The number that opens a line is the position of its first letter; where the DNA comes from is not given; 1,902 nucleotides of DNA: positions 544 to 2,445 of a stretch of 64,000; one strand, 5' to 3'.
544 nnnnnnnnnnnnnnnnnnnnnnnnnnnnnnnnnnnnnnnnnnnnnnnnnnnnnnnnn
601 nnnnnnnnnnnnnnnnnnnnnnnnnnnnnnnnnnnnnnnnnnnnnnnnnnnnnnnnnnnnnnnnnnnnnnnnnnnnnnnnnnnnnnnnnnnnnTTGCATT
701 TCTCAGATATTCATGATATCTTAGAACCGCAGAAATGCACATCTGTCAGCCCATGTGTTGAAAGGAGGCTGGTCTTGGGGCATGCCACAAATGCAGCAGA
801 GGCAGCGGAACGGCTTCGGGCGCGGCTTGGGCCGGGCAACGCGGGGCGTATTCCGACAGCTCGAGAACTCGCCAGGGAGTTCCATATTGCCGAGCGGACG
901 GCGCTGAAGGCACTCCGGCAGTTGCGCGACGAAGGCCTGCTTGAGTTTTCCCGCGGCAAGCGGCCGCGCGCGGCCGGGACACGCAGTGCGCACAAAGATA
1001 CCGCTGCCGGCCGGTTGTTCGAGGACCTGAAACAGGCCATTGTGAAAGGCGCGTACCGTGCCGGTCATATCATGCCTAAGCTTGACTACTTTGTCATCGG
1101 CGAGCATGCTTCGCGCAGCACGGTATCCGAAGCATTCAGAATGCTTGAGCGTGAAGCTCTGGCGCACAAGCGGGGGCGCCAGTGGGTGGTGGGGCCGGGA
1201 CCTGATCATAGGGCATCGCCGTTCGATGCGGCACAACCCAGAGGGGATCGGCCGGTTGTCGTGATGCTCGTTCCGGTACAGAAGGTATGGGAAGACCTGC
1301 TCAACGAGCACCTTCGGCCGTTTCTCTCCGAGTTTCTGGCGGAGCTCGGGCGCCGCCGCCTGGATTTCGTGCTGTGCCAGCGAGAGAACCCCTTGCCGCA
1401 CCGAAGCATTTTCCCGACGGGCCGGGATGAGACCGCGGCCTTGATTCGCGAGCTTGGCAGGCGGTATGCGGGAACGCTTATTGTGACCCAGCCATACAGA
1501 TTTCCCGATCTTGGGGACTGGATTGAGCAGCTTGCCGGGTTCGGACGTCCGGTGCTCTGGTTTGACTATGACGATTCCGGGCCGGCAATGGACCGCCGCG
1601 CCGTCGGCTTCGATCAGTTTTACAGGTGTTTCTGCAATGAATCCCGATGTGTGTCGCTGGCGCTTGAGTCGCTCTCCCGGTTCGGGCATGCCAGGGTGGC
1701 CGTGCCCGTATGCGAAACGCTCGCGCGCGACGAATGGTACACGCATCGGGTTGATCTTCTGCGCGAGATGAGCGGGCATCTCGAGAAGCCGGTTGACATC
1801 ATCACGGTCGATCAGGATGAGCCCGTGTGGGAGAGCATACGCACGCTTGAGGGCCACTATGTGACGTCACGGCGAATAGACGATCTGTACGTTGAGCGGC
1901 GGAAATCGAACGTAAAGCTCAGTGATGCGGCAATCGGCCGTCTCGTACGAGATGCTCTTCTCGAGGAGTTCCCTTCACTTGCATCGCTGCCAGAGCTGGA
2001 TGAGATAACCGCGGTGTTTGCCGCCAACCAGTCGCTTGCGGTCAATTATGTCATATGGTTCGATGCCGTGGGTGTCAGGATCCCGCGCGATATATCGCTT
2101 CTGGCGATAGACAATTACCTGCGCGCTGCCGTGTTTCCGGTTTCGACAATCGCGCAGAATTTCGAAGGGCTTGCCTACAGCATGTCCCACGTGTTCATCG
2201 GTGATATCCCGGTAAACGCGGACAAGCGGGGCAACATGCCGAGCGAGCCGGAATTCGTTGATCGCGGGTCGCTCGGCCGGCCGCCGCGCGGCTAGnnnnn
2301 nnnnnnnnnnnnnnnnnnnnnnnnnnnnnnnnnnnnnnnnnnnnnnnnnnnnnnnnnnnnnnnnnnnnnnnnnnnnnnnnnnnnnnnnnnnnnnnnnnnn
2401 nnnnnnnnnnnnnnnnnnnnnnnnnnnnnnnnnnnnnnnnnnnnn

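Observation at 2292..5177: HzsA-related propeller with two c-type haem motifs exported as T9SS cargo inside a CAZyme locus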

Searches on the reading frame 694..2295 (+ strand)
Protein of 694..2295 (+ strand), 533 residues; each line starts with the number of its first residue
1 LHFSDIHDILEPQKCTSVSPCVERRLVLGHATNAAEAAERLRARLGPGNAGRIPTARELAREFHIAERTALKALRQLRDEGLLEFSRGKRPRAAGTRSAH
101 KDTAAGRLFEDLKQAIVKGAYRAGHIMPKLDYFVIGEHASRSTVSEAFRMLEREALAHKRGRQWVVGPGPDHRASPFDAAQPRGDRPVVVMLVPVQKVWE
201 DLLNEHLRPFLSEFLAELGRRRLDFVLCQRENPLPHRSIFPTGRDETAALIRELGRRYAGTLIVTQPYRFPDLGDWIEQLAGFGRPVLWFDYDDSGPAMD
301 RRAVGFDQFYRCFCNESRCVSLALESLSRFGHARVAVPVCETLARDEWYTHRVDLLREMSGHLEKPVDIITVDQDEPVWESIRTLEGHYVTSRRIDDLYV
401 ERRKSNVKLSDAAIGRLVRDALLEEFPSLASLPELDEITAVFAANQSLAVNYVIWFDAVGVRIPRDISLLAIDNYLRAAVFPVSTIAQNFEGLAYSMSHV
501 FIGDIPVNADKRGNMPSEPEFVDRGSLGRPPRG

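Call 3: search_protein_families(library=pfam, proteins=[window:694-2295:+], max_evalue=0.1)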
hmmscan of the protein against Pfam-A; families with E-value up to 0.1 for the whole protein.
window:694-2295:+ (533 aa): 6 families
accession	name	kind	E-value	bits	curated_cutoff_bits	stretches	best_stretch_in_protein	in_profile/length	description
PF00392.27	GntR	-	9.2e-14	51.3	27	2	107-162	4-59/64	Bacterial regulatory proteins, gntR family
PF13377.12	Peripla_BP_3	-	3.1e-11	44.1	26.5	1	401-526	45-166/167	Periplasmic binding protein-like domain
PF13545.12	HTH_Crp_2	-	7.1e-05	23.1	27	1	54-89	23-57/70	Crp-like helix-turn-helix domain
PF13412.12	HTH_24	-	0.0069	16.4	21.9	1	55-84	19-48/48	Winged helix-turn-helix DNA-binding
PF02082.26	Rrf2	-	0.018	15.6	30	1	50-90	20-60/132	Iron-dependent Transcriptional regulator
PF13518.12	HTH_28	-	0.064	13.8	25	0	55-84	14-45/52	Helix-turn-helix domain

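Call 4: search_protein_families(library=ncbifam, proteins=[window:694-2295:+], max_evalue=0.1)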
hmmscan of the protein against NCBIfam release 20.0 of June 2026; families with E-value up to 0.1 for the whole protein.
window:694-2295:+ (533 aa): 20 families
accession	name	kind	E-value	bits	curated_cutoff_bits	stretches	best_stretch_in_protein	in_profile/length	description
TIGR02018.2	his_ut_repres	equivalog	3.1e-09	36.6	220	1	51-101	21-66/226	histidine utilization transcriptional repressor HutC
TIGR02404.1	trehalos_R_Bsub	equivalog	8.8e-07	28.8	211.95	1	107-162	4-60/233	trehalose operon repressor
NF053730.1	TransRegRv1152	equivalog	2.8e-06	27.2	170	1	44-89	33-75/120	Rv1152 family transcriptional regulator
NF052282.1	PLP_TF_PdxR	equivalog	2e-05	23.8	320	1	52-89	24-61/448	MocR-like pyridoxine biosynthesis transcription factor PdxR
NF012025.0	PRK15481.1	equivalog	2.5e-05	23.1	573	1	104-164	7-67/432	MocR-like B6 salvage transcription factor PtsJ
NF052281.1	rhizopine_MocR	equivalog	4.9e-05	22.2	650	1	52-100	41-89/479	rhizopine catabolism transcriptional regulator MocR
NF007979.0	PRK10703.1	equivalog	9.2e-05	21.7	501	1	438-528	240-332/341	HTH-type transcriptional repressor PurR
NF052290.2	MocR_like_YczR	exception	0.00021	20.1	487.4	1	51-100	41-90/458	MocR-like transcription factor YczR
NF047341.1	lactose_RbsR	equivalog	0.00032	20.1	382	1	437-512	236-313/331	ribose utilization transcriptional repressor RbsR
TIGR02325.1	C_P_lyase_phnF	equivalog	0.0065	16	156.8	0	50-89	29-68/238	phosphonate metabolism transcriptional regulator PhnF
NF008269.0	PRK11041.1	equivalog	0.0091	15.1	436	1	436-488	244-298/342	DNA-binding transcriptional regulator CytR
NF008571.0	PRK11523.1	equivalog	0.01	15.3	396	1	107-159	12-64/258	transcriptional regulator ExuR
NF007075.0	PRK09526.1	subfamily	0.015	14.2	340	1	432-493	235-298/358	LacI family DNA-binding transcriptional regulator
NF007743.0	PRK10423.1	equivalog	0.016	14.3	531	1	437-526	238-329/330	ribose operon transcriptional repressor RbsR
NF007292.0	PRK09764.1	equivalog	0.02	14.1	281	0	42-88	20-64/240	GntR family transcriptional regulator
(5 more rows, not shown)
